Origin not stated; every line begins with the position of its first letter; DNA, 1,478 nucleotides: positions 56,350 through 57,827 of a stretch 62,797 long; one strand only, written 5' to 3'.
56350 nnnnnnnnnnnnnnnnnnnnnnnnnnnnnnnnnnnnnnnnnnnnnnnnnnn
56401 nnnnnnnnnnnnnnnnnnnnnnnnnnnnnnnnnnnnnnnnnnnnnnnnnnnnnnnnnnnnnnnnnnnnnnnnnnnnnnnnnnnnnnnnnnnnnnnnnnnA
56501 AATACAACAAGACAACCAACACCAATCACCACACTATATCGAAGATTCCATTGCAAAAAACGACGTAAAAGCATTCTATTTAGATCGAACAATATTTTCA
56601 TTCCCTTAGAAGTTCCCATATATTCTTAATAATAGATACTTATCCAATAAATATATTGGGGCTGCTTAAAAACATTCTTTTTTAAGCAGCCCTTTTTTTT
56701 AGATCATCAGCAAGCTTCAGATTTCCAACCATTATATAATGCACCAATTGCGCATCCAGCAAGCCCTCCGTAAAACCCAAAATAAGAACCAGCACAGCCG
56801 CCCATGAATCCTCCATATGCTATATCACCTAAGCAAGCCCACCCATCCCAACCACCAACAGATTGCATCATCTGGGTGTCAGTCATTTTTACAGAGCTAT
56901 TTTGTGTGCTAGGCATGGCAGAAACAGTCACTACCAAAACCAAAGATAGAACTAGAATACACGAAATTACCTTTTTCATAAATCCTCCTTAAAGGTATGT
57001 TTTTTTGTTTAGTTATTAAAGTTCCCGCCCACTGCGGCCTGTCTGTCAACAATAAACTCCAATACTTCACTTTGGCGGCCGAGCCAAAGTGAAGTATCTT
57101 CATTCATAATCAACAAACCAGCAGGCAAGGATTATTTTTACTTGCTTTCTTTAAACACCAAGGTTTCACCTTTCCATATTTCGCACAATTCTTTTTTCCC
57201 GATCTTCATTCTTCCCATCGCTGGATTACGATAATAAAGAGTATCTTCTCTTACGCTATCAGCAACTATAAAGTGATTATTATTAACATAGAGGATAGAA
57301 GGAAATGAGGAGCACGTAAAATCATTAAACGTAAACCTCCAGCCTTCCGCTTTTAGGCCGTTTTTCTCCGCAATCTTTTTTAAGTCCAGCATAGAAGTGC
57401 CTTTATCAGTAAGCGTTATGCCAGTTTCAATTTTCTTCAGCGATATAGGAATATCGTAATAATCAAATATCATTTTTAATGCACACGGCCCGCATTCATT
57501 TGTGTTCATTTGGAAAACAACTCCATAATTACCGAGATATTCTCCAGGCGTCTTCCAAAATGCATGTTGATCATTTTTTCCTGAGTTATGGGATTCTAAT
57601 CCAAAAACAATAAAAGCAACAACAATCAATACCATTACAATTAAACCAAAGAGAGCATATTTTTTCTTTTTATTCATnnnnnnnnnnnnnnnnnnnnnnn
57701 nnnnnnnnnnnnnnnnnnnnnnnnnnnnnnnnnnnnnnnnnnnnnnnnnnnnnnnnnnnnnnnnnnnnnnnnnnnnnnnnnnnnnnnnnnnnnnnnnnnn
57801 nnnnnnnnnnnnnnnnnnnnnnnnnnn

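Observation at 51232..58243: Eight-gene operon that looks like a periplasmically matured bacteriocin/peptide system of a non-canonical design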

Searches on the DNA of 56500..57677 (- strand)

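Call 19: search_rna_families(source=window, start=56500, end=57300, threshold=evalue, max_evalue=1, show_alignments=2)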
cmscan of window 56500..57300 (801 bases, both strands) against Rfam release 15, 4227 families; matches with E-value up to 1: 3.
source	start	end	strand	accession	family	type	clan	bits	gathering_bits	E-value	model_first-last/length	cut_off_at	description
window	56626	56699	+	RF01489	sbrA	Gene; sRNA;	-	20.1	45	0.2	1-71/71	no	Listeria sRNA sbrA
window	57015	57151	-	RF01808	MicX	Gene; sRNA;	-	18.6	75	0.13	1-194/194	no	MicX Vibrio cholerae sRNA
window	56657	56726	-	RF01472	rli40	Gene; sRNA;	-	14.2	100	0.55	1-263/263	no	Listeria sRNA rli40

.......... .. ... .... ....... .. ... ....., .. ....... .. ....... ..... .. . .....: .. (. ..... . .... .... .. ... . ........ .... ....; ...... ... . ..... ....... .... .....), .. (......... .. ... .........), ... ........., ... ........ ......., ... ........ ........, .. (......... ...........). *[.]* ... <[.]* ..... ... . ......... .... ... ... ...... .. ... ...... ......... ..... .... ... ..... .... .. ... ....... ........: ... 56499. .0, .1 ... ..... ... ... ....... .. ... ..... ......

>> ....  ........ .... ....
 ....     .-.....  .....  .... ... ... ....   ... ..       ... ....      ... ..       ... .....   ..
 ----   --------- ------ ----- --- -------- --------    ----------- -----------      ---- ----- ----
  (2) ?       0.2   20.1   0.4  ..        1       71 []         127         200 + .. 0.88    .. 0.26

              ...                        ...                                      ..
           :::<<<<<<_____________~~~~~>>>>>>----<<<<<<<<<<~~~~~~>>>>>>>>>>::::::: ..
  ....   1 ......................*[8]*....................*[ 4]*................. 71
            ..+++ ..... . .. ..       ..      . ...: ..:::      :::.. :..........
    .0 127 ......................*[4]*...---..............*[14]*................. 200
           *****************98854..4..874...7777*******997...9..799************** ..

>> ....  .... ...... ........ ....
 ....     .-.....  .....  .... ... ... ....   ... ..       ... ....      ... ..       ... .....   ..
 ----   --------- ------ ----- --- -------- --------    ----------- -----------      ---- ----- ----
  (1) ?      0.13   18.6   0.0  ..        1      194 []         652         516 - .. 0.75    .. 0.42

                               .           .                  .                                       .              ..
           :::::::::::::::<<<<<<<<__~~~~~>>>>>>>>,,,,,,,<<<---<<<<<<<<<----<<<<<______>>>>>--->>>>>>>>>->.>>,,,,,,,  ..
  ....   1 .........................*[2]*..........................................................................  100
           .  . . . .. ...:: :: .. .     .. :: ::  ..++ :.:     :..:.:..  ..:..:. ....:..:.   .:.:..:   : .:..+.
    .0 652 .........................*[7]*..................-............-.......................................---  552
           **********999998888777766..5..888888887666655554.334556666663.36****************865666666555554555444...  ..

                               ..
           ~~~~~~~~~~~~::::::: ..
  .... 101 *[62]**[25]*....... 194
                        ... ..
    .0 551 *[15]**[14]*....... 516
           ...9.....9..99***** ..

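Call 38: build_rna_model(alignment_id=A2, structure=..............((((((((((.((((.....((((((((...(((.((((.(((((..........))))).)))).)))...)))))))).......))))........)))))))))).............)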
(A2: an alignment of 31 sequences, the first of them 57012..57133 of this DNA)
Model R1 built from alignment A2 (31 sequences, 136 columns); structure: as given.
model positions 122; base pairs 34; branch points 0; effective number of sequences 7.78; information 0.59 bits per position. Calibrated on 0.2 Mb of random sequence (short: E-values are rough).
structure used (alignment columns):
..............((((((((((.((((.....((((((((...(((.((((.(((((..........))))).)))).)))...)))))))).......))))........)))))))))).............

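Call 39: search_with_rna_model(model_id=R1, sources=[window, L001, L002, L004, L005, L007, L008, L009, L011, L012, L013, L014, L015, L016, L017, L018, L019, L020, L021, L022, L023, L024, L025, L026, L027, L028, L029, L030, L031, L032, L033, L034, L035, L036, L037, L038, L039, L040, L041, L042, L043], max_evalue=0.1, make_alignment=true)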
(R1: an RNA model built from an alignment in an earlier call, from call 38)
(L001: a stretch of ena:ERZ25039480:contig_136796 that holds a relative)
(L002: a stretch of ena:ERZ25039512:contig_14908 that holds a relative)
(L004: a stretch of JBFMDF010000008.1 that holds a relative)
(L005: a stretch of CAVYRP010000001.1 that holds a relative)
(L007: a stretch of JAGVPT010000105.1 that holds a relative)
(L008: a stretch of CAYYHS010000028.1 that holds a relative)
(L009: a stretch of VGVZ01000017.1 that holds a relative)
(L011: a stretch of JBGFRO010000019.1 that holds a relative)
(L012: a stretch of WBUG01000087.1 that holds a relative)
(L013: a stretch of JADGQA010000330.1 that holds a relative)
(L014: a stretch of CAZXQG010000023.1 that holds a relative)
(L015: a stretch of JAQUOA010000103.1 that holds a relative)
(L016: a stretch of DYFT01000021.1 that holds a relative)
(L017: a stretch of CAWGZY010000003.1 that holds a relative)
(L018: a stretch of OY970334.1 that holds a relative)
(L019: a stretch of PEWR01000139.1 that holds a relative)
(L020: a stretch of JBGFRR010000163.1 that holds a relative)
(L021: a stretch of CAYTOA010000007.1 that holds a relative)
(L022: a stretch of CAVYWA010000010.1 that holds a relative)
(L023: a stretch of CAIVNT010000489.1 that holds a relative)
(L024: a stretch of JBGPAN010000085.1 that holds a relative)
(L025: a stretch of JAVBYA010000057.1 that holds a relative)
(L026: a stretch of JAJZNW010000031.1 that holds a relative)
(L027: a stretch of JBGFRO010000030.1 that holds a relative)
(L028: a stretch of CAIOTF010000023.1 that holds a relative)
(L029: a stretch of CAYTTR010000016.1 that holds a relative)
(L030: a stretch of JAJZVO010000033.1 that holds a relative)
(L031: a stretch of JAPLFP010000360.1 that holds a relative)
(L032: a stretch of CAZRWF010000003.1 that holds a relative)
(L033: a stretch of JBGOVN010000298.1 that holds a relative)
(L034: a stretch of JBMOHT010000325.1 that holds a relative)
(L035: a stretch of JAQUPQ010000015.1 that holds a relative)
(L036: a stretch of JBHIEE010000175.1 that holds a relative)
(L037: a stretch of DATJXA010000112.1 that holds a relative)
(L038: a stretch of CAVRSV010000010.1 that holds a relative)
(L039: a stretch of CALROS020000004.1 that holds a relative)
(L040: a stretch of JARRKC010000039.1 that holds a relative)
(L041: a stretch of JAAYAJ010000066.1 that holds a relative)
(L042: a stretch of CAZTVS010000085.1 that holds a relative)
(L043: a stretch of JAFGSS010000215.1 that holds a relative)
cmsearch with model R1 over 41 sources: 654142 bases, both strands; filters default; matches with E-value up to 0.1: 38.
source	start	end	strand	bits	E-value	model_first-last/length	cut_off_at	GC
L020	5695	5816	+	114.9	1.4e-32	1-122/122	no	0.54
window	57012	57133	-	110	4.8e-31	1-122/122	no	0.45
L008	703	824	+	108.9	1.1e-30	1-122/122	no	0.57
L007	9762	9882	+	107.1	3.8e-30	1-122/122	no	0.51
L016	1246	1365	+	106.9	4.4e-30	1-122/122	no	0.48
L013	406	526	+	104.8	2.1e-29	1-122/122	no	0.54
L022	10522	10642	+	104.1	3.4e-29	1-122/122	no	0.52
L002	10613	10732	+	103.8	4.1e-29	1-122/122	no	0.45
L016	6213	6332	+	103.7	4.6e-29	1-122/122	no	0.48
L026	10572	10693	+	102.8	8.8e-29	1-122/122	no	0.57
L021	10404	10523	+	102.6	1e-28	1-122/122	no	0.51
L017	10522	10642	+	101.2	2.8e-28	1-122/122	no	0.48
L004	10537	10657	+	101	3.1e-28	1-122/122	no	0.5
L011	11037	11157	+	100.5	4.5e-28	1-122/122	no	0.6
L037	8105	8226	+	100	6.6e-28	1-122/122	no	0.57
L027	10540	10658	+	99.3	1.1e-27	1-122/122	no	0.58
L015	1561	1679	+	98.3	2.2e-27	1-122/122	no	0.39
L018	10385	10505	+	97.9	2.9e-27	1-122/122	no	0.52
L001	1592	1710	+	97.4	4.2e-27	1-122/122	no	0.46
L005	10677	10796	+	86.8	8.5e-24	1-122/122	no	0.38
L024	2993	3110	+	86.4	1.2e-23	1-122/122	no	0.59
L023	7473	7592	+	86.2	1.3e-23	1-122/122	no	0.42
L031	10442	10559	+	84.2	5.7e-23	1-122/122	no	0.6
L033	1196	1314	+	80.2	1e-21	1-122/122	no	0.55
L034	1217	1333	+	76.4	1.5e-20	1-122/122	no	0.48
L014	10418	10537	+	73.5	1.2e-19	1-122/122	no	0.37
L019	10474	10596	+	71.6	4.9e-19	1-122/122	no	0.53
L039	342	458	+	67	1.4e-17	1-122/122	no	0.52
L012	4574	4688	+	65.8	3.2e-17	1-122/122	no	0.59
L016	8643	8756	+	60.3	1.7e-15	1-122/122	no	0.55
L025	10406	10522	+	58.1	8.3e-15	1-122/122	no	0.62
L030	10576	10689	+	57.6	1.1e-14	1-122/122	no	0.59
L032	8737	8856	+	56.4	2.7e-14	1-122/122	no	0.61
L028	11035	11152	+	26.8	5.1e-05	1-122/122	no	0.33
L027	10532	10650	-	23.4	0.00059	1-122/122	no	0.56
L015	1553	1671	-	23.2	0.00065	1-122/122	no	0.39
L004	10552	10629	-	18.4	0.022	16-93/122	no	0.49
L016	1238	1357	-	17.7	0.035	1-122/122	no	0.49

Alignment A3: 38 matches aligned to the model, 138 columns, each read 5' to 3' on its own strand. Consensus structure (alignment columns), stored with it:
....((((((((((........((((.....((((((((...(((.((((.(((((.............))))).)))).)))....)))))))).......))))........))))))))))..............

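Call 40: search_with_rna_model(model_id=R1, sources=[window, L001, L002, L004, L005, L007, L008, L011, L012, L013, L014, L015, L016, L017, L018, L019, L020, L021, L022, L023, L024, L025, L026, L027, L030, L031, L032, L033, L034, L037, L039], max_evalue=1e-10, make_alignment=true)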
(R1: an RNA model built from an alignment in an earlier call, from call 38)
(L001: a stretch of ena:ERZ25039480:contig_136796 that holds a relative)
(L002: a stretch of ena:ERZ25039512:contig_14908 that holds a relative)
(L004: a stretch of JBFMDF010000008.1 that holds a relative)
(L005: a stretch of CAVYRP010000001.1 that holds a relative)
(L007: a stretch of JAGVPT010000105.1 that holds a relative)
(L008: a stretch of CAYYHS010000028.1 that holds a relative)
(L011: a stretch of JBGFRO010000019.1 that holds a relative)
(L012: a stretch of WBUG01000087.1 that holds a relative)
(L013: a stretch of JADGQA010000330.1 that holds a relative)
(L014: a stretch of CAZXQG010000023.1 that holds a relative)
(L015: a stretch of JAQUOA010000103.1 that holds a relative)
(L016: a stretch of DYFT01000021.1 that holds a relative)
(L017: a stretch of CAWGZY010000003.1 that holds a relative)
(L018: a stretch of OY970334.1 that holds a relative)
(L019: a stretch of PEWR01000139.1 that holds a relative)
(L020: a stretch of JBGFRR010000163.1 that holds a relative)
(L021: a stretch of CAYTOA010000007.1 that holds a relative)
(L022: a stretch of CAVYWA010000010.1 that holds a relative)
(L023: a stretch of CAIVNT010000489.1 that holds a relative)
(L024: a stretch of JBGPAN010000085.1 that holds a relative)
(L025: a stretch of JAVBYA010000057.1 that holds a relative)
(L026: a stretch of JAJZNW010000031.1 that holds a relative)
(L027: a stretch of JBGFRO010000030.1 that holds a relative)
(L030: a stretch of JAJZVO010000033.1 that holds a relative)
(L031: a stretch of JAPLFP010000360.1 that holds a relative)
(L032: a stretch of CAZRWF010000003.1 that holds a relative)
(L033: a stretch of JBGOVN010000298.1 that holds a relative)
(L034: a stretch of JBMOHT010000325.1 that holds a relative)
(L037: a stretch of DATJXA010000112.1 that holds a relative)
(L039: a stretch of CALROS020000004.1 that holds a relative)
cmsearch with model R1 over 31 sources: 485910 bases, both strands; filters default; matches with E-value up to 1e-10: 33.
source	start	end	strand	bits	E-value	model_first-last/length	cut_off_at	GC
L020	5695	5816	+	114.9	1.1e-32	1-122/122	no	0.54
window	57012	57133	-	110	3.6e-31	1-122/122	no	0.45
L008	703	824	+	108.9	8.1e-31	1-122/122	no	0.57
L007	9762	9882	+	107.1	2.8e-30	1-122/122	no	0.51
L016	1246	1365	+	106.9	3.3e-30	1-122/122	no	0.48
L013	406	526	+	104.8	1.5e-29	1-122/122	no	0.54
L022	10522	10642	+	104.1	2.5e-29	1-122/122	no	0.52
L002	10613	10732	+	103.8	3e-29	1-122/122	no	0.45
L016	6213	6332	+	103.7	3.5e-29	1-122/122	no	0.48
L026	10572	10693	+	102.8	6.6e-29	1-122/122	no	0.57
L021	10404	10523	+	102.6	7.6e-29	1-122/122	no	0.51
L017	10522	10642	+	101.2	2e-28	1-122/122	no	0.48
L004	10537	10657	+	101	2.3e-28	1-122/122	no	0.5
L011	11037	11157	+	100.5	3.3e-28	1-122/122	no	0.6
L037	8105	8226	+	100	4.9e-28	1-122/122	no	0.57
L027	10540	10658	+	99.3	8.2e-28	1-122/122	no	0.58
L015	1561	1679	+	98.3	1.7e-27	1-122/122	no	0.39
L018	10385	10505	+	97.9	2.2e-27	1-122/122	no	0.52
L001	1592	1710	+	97.4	3.1e-27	1-122/122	no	0.46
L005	10677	10796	+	86.8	6.3e-24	1-122/122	no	0.38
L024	2993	3110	+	86.4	8.8e-24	1-122/122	no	0.59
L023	7473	7592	+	86.2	9.6e-24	1-122/122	no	0.42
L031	10442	10559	+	84.2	4.2e-23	1-122/122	no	0.6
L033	1196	1314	+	80.2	7.5e-22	1-122/122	no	0.55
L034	1217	1333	+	76.4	1.1e-20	1-122/122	no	0.48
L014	10418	10537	+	73.5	9.1e-20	1-122/122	no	0.37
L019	10474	10596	+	71.6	3.6e-19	1-122/122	no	0.53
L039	342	458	+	67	1e-17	1-122/122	no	0.52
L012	4574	4688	+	65.8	2.3e-17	1-122/122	no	0.59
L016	8643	8756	+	60.3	1.2e-15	1-122/122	no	0.55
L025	10406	10522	+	58.1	6.1e-15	1-122/122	no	0.62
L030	10576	10689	+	57.6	8.5e-15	1-122/122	no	0.59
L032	8737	8856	+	56.4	2e-14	1-122/122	no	0.61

Alignment A4: 33 matches aligned to the model, 126 columns, each read 5' to 3' on its own strand. Consensus structure (alignment columns), stored with it:
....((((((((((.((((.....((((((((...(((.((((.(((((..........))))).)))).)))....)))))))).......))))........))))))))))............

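Call 44: search_rna_families(sources=[L013, L033, L034, L020, L012, L036], threshold=evalue, max_evalue=0.1)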
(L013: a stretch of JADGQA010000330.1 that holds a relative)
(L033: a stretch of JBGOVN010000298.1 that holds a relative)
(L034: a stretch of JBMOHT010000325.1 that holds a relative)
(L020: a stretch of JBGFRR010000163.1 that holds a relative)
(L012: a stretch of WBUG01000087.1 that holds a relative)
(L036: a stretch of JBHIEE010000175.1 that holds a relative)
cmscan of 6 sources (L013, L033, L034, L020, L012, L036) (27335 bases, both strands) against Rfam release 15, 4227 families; matches with E-value up to 0.1: 1.
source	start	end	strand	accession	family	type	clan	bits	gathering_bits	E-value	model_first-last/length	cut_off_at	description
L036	2121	2172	+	RF01135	sR24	Gene; snRNA; snoRNA; CD-box;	-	25.1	36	0.068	1-55/55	no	Small nucleolar RNA sR24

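Call 68: search_with_rna_model(model_id=R1, sources=[L044, L045, L046, L047, L048, L049, L050, L051, L052, L053, L054, L055, L056, L057, L058, L059, L060, L061, L062, L063, L064, L065, L066, L067, L068, L069, L070, L071, L072, L073, L074, L075, L076, L077, L078, L079, L080, L081], max_evalue=1)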
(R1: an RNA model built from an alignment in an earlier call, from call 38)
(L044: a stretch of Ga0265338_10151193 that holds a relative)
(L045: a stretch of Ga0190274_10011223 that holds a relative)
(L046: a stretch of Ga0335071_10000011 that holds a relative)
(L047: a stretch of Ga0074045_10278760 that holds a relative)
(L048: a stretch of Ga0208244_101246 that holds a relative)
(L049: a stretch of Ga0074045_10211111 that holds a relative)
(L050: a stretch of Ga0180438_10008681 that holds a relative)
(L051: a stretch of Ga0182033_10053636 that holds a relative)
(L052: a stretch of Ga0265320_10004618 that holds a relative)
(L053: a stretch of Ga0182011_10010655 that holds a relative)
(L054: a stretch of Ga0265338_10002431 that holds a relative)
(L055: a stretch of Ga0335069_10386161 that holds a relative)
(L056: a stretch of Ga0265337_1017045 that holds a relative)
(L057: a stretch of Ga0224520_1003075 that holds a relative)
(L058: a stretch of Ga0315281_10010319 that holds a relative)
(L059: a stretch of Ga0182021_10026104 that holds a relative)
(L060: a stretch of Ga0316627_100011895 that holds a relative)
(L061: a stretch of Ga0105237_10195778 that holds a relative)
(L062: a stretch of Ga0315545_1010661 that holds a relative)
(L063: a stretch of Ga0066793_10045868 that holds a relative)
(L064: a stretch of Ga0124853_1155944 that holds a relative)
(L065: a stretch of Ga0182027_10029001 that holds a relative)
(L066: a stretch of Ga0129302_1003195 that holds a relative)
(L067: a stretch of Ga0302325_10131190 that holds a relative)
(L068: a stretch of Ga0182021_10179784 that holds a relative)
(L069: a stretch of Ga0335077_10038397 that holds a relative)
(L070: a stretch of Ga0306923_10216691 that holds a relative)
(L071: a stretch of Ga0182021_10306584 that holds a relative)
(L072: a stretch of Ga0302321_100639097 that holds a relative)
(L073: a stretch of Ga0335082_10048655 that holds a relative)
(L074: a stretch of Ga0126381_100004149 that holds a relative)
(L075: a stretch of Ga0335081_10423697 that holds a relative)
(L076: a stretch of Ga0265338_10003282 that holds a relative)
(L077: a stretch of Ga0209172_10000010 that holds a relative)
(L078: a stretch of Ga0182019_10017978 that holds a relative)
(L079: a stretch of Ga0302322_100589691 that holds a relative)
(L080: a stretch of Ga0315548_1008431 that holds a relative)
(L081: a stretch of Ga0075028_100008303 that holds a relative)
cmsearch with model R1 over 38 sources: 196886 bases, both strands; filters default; matches with E-value up to 1: 31.
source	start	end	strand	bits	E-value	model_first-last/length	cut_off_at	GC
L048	10617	10738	-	115.9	2.1e-33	1-122/122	no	0.52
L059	1945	2066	+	111.7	4.2e-32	1-122/122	no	0.45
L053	5493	5613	-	108.5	4.4e-31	1-122/122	no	0.52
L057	2539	2659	+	108.5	4.4e-31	1-122/122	no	0.52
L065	1106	1226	+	108.5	4.4e-31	1-122/122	no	0.52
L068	1219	1339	-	108.5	4.4e-31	1-122/122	no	0.52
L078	3386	3506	+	108.5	4.4e-31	1-122/122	no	0.52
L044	1073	1194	-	107.4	9.2e-31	1-122/122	no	0.57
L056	1837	1958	-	107.4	9.2e-31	1-122/122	no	0.57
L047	105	225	+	106.2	2.3e-30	1-122/122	no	0.49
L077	3666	3787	-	105.8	3.1e-30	1-122/122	no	0.45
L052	3191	3310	+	102.6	3.1e-29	1-122/122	no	0.51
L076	2737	2856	+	102.6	3.1e-29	1-122/122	no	0.51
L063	1412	1532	+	101.9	5.1e-29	1-122/122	no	0.55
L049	1082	1202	+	101.6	6.2e-29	1-122/122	no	0.5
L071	1431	1552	-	101.2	8.1e-29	1-122/122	no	0.58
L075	1017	1137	-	100.8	1.1e-28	1-122/122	no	0.5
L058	2346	2466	-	100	1.9e-28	1-122/122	no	0.52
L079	1007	1127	-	99.7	2.5e-28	1-122/122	no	0.55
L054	2611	2731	+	99.2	3.5e-28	1-122/122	no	0.57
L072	876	998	+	97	1.7e-27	1-122/122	no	0.55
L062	5049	5167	-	86.5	3.3e-24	1-122/122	no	0.44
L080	6020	6138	-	86.5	3.3e-24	1-122/122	no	0.44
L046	4429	4549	-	86.4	3.5e-24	1-122/122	no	0.59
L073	487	607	+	86.4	3.5e-24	1-122/122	no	0.59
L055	1039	1160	-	83.3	3.2e-23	1-122/122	no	0.58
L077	3674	3795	+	17.7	0.01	1-122/122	no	0.45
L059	1960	2037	-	14.3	0.13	16-93/122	no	0.37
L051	395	506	-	13.7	0.18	1-122/122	no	0.67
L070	654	765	+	13.7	0.18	1-122/122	no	0.67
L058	2354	2474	+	11.6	0.84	1-122/122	no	0.54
